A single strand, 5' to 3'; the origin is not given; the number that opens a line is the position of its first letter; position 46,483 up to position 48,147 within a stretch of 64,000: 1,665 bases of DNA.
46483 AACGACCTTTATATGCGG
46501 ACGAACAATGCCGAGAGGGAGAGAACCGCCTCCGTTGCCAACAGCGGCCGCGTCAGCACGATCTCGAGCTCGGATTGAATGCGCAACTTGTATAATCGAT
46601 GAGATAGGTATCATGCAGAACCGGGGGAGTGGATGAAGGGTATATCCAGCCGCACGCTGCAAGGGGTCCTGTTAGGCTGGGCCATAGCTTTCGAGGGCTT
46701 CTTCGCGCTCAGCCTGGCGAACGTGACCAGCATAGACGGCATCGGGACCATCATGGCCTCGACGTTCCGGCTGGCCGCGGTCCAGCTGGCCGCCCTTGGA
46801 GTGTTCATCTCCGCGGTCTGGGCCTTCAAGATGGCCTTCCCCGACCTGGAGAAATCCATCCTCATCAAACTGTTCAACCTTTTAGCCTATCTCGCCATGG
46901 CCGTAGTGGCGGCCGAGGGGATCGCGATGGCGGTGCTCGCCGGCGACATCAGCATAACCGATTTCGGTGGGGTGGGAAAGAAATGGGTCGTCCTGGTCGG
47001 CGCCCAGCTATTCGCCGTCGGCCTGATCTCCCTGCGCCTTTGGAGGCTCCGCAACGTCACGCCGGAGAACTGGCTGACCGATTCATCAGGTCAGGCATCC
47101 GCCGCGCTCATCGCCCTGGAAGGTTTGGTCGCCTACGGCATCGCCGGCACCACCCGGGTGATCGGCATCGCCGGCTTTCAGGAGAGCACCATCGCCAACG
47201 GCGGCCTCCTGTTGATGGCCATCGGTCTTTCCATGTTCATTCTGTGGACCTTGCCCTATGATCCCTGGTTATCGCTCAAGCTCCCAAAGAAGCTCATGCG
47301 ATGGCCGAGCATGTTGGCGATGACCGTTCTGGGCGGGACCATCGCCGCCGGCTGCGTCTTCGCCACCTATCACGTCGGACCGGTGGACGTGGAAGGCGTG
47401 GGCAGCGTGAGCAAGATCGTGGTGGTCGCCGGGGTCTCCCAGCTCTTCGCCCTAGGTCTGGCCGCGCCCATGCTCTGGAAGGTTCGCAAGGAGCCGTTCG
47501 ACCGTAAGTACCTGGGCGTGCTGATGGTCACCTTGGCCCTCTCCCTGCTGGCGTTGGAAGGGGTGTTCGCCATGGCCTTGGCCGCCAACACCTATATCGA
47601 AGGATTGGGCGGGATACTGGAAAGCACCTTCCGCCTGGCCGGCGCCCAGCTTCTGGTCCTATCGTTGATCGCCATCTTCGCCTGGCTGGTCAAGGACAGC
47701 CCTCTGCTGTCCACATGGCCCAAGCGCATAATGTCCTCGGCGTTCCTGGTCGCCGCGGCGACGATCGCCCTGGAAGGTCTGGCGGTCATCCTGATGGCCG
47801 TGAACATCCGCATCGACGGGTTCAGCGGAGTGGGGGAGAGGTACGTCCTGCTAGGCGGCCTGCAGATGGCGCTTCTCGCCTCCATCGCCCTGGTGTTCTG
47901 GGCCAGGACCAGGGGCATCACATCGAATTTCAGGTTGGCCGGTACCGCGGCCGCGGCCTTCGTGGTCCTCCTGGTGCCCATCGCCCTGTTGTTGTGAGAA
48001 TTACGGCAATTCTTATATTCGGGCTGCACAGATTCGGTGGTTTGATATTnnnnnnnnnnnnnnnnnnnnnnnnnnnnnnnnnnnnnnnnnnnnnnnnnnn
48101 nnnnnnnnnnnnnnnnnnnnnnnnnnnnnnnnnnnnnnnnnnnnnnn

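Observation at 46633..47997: Membrane protein assembled from six tandem ~72-residue two-helix repeats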

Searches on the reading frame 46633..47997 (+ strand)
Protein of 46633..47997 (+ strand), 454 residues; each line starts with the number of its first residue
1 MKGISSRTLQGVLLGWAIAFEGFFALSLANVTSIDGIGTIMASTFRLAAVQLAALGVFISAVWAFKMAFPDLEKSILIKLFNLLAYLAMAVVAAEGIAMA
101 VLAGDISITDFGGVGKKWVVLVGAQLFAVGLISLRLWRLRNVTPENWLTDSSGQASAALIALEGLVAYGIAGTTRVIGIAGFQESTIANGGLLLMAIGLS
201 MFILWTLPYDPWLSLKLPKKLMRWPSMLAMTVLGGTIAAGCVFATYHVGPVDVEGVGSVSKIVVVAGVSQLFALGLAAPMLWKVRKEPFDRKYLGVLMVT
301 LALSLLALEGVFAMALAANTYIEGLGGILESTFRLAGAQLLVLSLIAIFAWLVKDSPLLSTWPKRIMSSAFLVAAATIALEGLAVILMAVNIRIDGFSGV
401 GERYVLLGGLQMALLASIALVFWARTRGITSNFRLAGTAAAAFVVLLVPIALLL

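Call 3: search_protein_families(library=pfam, proteins=[window:46633-47997:+], max_evalue=1)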
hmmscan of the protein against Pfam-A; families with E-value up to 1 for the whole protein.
window:46633-47997:+ (454 aa): 1 family
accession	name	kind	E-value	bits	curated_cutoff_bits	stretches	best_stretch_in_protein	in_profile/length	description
PF21102.3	DprA_N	-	0.14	12.3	22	1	133-169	7-45/64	DprA-like N-terminal HHH domain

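Call 7: find_homologous_proteins(query=window:46633-47997:+, max_evalue=0.001)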
Query window:46633-47997:+ (454 aa): 53 proteins with E <= 0.001 among 8000 candidates.
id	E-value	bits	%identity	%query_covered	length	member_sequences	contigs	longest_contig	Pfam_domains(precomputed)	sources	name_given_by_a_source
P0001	3.2e-272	921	99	100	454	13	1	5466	-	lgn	-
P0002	1.2e-241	820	88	100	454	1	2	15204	-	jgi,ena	-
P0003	1.0e-230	784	82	100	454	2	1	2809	-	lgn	-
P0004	1.8e-226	770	81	100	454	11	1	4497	-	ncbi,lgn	-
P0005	9.2e-220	748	79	100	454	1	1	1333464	-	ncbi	ncbi:MAG: hypothetical protein AB9819_04770 [Methanomassiliicoccales archaeon]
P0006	1.4e-219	748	79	98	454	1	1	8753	-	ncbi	-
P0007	2.7e-218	743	79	100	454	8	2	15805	-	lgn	-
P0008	2.9e-218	743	79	100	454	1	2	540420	-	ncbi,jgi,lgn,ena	-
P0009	1.0e-216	738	78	98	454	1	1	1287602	-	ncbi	ncbi:MAG: hypothetical protein AB9860_04130 [Methanomassiliicoccales archaeon]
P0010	1.7e-215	734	77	98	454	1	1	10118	-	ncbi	-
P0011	2.9e-215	733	78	98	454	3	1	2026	-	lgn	-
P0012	3.0e-215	733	77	98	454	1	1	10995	-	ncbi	-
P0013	8.5e-214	729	77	100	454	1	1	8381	-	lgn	-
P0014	1.9e-213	728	78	100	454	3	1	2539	-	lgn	-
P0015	3.2e-213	727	78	98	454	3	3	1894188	-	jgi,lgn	jgi:hypothetical protein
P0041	2.6e-118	414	50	100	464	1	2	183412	-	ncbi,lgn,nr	ncbi:MAG: hypothetical protein NT131_07575 [Methanomassiliicoccales archaeon]|nr:hypothetical protei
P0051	4.9e-41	159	33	94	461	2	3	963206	-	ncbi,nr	ncbi:MAG: hypothetical protein QHH00_04120 [Methanomassiliicoccales archaeon]|nr:hypothetical protei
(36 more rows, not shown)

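Call 20: find_encoding_contigs(protein=P0051, flank=10000, max_places=2)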
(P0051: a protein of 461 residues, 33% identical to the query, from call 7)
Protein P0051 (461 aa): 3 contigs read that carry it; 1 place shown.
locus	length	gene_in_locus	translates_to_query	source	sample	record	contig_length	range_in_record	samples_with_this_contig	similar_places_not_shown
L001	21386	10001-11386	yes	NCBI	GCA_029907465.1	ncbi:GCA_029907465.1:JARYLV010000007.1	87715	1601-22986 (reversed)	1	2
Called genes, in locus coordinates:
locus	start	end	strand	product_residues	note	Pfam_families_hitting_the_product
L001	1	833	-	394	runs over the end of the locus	PF13439:Glyco_transf_4, PF00534:Glycos_transf_1, PF13692:Glyco_trans_1_4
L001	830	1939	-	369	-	PF08323:Glyco_transf_5 (faint), PF13439:Glyco_transf_4, PF13477:Glyco_trans_4_2 (weak), PF13579:Glyco_trans_4_4, PF20706:GT4-conflict, PF00534:Glycos_transf_1, PF13692:Glyco_trans_1_4, PF13524:Glyco_trans_1_2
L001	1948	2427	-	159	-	PF04101:Glyco_tran_28_C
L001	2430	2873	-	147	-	PF08660:Alg14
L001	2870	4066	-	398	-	PF00535:Glycos_transf_2, PF10111:Glyco_tranf_2_2 (faint), PF13641:Glyco_tranf_2_3, PF00535:Glycos_transf_2, PF13632:Glyco_trans_2_3, PF02709:Glyco_transf_7C (weak)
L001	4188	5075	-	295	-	PF00535:Glycos_transf_2, PF13641:Glyco_tranf_2_3 (weak)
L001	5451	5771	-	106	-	-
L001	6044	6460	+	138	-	-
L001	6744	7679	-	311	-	PF00701:DHDPS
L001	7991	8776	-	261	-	PF02517:Rce1-like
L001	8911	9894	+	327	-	PF07760:DUF1616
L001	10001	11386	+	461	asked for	-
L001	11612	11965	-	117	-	-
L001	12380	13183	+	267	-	PF10111:Glyco_tranf_2_2 (weak), PF13641:Glyco_tranf_2_3 (faint), PF00535:Glycos_transf_2 (faint)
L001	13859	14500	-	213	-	PF09997:DUF2238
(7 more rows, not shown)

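Call 21: find_encoding_contigs(protein=P0041, flank=10000, max_places=2)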
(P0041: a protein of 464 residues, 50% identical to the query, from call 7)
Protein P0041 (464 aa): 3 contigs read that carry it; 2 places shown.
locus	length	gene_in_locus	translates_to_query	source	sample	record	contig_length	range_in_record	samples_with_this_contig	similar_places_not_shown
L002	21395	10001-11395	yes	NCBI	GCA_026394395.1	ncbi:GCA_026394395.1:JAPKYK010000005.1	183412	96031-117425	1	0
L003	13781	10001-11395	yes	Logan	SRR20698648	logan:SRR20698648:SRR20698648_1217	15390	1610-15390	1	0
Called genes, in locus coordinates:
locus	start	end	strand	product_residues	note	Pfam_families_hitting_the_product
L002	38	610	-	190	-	PF14394:DUF4423 (faint), PF12840:HTH_20, PF01022:HTH_5 (weak), PF12802:MarR_2 (faint), PF13412:HTH_24 (faint)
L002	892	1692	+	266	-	PF02517:Rce1-like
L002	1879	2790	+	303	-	PF02729:OTCace_N, PF00185:OTCace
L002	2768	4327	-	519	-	PF01368:DHH (weak), PF02272:DHHA1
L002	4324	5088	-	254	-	PF13482:RNase_H_2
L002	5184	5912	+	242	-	PF00149:Metallophos, PF12850:Metallophos_2 (faint)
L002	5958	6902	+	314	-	PF04321:RmlD_sub_bind, PF05368:NmrA (weak), PF01073:3Beta_HSD, PF01370:Epimerase, PF02719:Polysacc_synt_2, PF13460:NAD_binding_10, PF16363:GDP_Man_Dehyd, PF07993:NAD_binding_4 (weak)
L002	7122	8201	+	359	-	PF04055:Radical_SAM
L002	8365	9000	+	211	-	PF02607:B12-binding_2, PF02310:B12-binding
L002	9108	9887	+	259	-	PF01022:HTH_5 (faint)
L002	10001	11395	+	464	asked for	-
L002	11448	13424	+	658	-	PF05378:Hydant_A_N, PF13941:MutL (faint), PF01968:Hydantoinase_A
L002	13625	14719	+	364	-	PF03773:ArsP_1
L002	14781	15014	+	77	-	PF13192:Thioredoxin_3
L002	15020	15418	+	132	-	PF08859:DGC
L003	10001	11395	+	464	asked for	-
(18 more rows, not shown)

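Call 22: predict_structure(alignment_id=A2)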
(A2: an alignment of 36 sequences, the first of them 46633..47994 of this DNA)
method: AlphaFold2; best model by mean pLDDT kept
length: 454 residues; sequences in the alignment: 36
mean_pLDDT: 83.1   pTM: 0.83
mean pLDDT of the five models: 83.1, 79.5, 78.2, 78.1, 76.8
residues with pLDDT >= 90: 151; 70-90: 247; 50-70: 48; < 50: 8
segments of 3 or more residues with pLDDT < 50: 34-39
pLDDT, mean of each block of 10 residues (from residue 1): 67 85 73 48 71 87 82 72 88 88 66 71 90 90 83 92 91 70 84 94 88 73 82 93 85 71 87 92 86 88 94 86 80 90 94 77 83 94 89 75 87 94 80 86 92 87
secondary structure, 60 per line:
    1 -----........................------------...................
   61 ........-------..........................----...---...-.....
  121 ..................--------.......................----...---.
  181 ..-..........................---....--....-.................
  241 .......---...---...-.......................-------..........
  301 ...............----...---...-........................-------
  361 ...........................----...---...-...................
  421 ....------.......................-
elements in order: H6-29 H42-68 H76-101 E106-108 E112-114 H116-138 H147-169 E174-176 E180-182 H184-209 H213-216 H219-222 H224-247 E251-253 E257-259 H261-283 H291-315 E320-322 E326-328 H330-353 H361-387 E392-394 E398-400 H402-424 H431-453

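Call 26: fold_search(model_id=the predicted structure, library=pdb)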
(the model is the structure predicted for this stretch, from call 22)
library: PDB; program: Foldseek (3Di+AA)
matches with E <= 10: 179; with E <= 0.001: 0
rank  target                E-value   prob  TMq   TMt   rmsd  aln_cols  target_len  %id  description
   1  8wx4_A                2.3e-01  0.15  0.18  0.18  19.0       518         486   14  Cryo-EM structure of human SLC15A4 in complex with Lys-Leu (outward-facing open) (released 2023-12-13)
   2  9okf                  2.6e-01  0.14  0.20  0.19  21.6       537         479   13  Cryo-EM structure of human SV2A in the apo state (released 2025-12-10)
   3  8wx3_A                3.0e-01  0.08  0.14  0.13  18.9       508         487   12  Cryo-EM structure of human SLC15A4 (outward-facing open) (released 2023-12-06)
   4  8uby                  3.1e-01  0.18  0.19  0.20  18.8       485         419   12  Choline-bound FLVCR1 (released 2024-03-27)
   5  4k1n_A                3.4e-01  0.21  0.22  0.20  24.3       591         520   10  Crystal structure of full-length mouse alphaE-catenin (released 2013-05-01)
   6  8ubw                  3.4e-01  0.20  0.20  0.21  18.6       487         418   12  Choline-bound FLVCR1 (released 2024-03-27)
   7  6cfw_H                4.3e-01  0.13  0.17  0.16  22.7       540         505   12  cryoEM structure of a respiratory membrane-bound hydrogenase (released 2018-05-23)
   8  8qcy                  4.3e-01  0.08  0.13  0.14  22.9       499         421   12  Cryo-EM structure of the outward-facing FLVCR2 (released 2024-04-17)
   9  6w8p_B                4.9e-01  0.11  0.16  0.17  23.6       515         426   13  Structure of membrane protein with ions (released 2021-08-04)
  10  8ubx                  5.9e-01  0.16  0.21  0.22  17.3       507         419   12  Ethanolamine-bound FLVCR1 (released 2024-03-27)
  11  6xkw_n                5.9e-01  0.10  0.16  0.15  26.4       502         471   12  R. capsulatus CIII2CIV bipartite super-complex (SC-2A) with CcoH/cy (released 2020-12-30)
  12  6w8n_A                6.2e-01  0.08  0.15  0.16  22.4       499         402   13  Structure of a trans-membrane protein (released 2021-08-04)
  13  8xvl_R                6.4e-01  0.13  0.17  0.19  33.2       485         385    9  Cryo-EM structure of ETAR bound with Zibotentan (released 2024-08-28)
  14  8vzo_A                6.7e-01  0.08  0.14  0.15  22.2       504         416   11  Cryo-EM structure of FLVCR2 in the outward-facing state with choline bound (released 2024-05-01)
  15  9w1p_A                7.7e-01  0.08  0.14  0.15  18.4       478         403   11  G6P-bound human SLC37A4 lateral dimer (released 2025-11-19)
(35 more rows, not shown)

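Call 28: search_protein_families(library=ncbifam, proteins=[window:46633-47997:+], max_evalue=0.001)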
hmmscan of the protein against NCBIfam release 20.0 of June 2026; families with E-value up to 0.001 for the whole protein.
window:46633-47997:+ (454 aa): 0 families

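Call 32: find_related_loci(query=A2, collection=genome_contigs, flank=8000)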
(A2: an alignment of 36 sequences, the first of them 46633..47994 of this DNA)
Query A2 (454 aa) in genome_contigs; peptide patterns used: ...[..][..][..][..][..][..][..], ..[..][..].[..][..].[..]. (x = any residue, [..] = any of these).
75 stretches matched a pattern; 13 encode a relative of the query (tblastn E <= 1e-3); 13 distinct loci.
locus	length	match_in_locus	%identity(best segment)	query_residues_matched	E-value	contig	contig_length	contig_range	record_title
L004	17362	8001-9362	79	1-454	0e+0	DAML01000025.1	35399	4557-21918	MAG TPA_asm: Methanomassiliicoccaceae archaeon UBA472 UBA472_contig_28216, whole genome shotgun sequence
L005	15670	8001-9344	76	1-445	0e+0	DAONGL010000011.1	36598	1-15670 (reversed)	MAG TPA_asm: Methanomassiliicoccales archaeon isolate AMR_MDS_3818 NODE_1097_length_36598_cov_11.725529, whole genome sh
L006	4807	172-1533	78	1-454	0e+0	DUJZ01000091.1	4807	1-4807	MAG TPA_asm: Methanomassiliicoccales archaeon isolate UBA8940 contig_41393, whole genome shotgun sequence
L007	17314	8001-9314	77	1-438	0e+0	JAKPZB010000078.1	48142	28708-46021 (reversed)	MAG: Methanobacteriota archaeon isolate USCA_maxbin.116 k141_167213, whole genome shotgun sequence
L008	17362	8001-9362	72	1-454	0e+0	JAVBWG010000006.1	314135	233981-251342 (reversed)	MAG: Methanomassiliicoccales archaeon isolate ZNE14_Bin65 all_Scaff005839, whole genome shotgun sequence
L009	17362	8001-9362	64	1-454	1e-170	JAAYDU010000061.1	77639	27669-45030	MAG: Methanobacteriota archaeon isolate AS06rmzACSIP_582 557027_AS06, whole genome shotgun sequence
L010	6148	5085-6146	77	1-433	6e-167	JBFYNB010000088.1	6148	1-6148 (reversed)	MAG: Methanomassiliicoccales archaeon isolate PPR_0077 scaffold_5786, whole genome shotgun sequence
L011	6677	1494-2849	53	3-454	2e-141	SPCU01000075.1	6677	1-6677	MAG: Methanomassiliicoccus sp. isolate das_tool.metabat2.44 k141_618629, whole genome shotgun sequence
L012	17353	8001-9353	53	4-454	2e-140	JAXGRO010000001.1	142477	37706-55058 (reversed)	MAG: Methanomassiliicoccales archaeon isolate AnMBR.bin351 bin351_1, whole genome shotgun sequence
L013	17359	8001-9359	53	1-454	3e-131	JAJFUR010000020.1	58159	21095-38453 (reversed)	MAG: Methanobacteriota archaeon isolate bin.495 k141_1519083, whole genome shotgun sequence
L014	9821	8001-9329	52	1-443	3e-125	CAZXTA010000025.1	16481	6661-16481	MAG TPA_asm: uncultured Methanomassiliicoccus sp. isolate SRP178699_co1_481 genome assembly, contig: NODE_4435_length_16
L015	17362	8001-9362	45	1-454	3e-107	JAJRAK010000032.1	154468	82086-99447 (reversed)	MAG: Methanomassiliicoccales archaeon isolate OWC_0010 OWC_0010_k121_7619101, whole genome shotgun sequence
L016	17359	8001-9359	47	1-454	1e-100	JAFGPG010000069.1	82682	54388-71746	MAG: Methanomassiliicoccales archaeon isolate Zod_Metabat.676 k87_4082760, whole genome shotgun sequence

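Call 51: find_homologous_proteins(query=A5, max_evalue=0.001)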
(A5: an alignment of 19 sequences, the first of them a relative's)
Query A5 (19 sequences) (320 aa, profile of the alignment): 114 proteins with E <= 0.001 among 8000 candidates.
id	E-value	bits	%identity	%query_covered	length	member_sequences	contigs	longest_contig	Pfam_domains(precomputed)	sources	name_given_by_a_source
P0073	1.4e-86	308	43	98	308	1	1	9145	-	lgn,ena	-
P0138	2.2e-84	301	81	100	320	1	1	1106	-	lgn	-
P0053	3.9e-84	300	100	100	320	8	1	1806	-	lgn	-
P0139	2.9e-82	294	45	98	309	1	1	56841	-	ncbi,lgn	-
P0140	6.1e-81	290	80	100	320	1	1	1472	-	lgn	-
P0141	5.0e-80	287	81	100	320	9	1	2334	-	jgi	-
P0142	9.7e-78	279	47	98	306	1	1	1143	-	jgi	jgi:hypothetical protein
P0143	4.4e-77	277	78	100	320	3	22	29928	-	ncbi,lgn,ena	-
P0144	3.2e-74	268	60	98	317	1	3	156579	-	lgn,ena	-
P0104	4.2e-68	248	30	31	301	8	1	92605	-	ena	-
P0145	2.1e-65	239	39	95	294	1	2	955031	-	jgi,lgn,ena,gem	-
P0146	3.4e-65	238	37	98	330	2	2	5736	-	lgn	-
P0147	2.1e-63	232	60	100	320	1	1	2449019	-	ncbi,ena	-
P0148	6.2e-63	231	25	38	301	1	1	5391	-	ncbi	-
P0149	1.3e-61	226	26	38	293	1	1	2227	-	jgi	-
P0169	1.1e-53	200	29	64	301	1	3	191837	-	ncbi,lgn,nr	ncbi:MAG: hypothetical protein NT131_06430 [Methanomassiliicoccales archaeon]|nr:hypothetical protei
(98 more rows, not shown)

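Call 52: find_encoding_contigs(protein=P0169, flank=8000, max_places=1)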
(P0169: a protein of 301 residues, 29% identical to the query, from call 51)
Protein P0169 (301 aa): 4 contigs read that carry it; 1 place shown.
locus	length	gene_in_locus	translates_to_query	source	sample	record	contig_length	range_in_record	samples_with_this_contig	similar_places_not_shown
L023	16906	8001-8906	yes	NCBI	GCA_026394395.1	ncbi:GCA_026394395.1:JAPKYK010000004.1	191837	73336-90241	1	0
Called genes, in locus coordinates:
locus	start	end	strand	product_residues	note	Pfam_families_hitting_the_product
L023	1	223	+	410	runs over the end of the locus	PF00009:GTP_EFTU, PF03144:GTP_EFTU_D2 (weak), PF09173:eIF2_C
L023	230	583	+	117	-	PF18477:PIN_9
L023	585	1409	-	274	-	PF09872:DUF2099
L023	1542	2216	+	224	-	PF01982:CTP-dep_RFKase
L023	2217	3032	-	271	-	PF13507:GATase_5, PF01965:DJ-1_PfpI (weak), PF07685:GATase_3 (weak)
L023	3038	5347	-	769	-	PF18072:FGAR-AT_linker, PF00586:AIRS, PF02769:AIRS_C, PF00586:AIRS, PF02769:AIRS_C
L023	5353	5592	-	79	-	PF02700:PurS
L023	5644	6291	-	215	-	PF01914:MarC, PF03741:TerC (weak)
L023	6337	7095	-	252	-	PF08704:GCD14, PF01135:PCMT, PF01596:Methyltransf_3 (weak), PF00398:RrnaAD (weak), PF13847:Methyltransf_31, PF08241:Methyltransf_11 (weak), PF08242:Methyltransf_12 (weak), PF13649:Methyltransf_25 (weak)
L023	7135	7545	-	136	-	PF13248:Zn_ribbon_3 (weak)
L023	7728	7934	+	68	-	-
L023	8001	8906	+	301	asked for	-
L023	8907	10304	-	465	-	PF00587:tRNA-synt_2b, PF03129:HGTP_anticodon, PF09180:ProRS-C_1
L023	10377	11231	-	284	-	PF13793:Pribosyltran_N, PF00156:Pribosyltran, PF14572:Pribosyl_synth (weak)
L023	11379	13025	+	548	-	PF09378:HAS-barrel (weak), PF01935:DUF87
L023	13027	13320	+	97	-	PF04010:DUF357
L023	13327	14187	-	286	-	PF00288:GHMP_kinases_N (weak)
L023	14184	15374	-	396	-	PF02441:Flavoprotein, PF04127:DFP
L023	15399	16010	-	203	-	PF01712:dNK, PF02223:Thymidylate_kin, PF13238:AAA_18 (faint), PF13521:AAA_28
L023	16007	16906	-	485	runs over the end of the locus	PF02347:GDC-P (weak), PF00266:Aminotran_5, PF21478:GcvP2_C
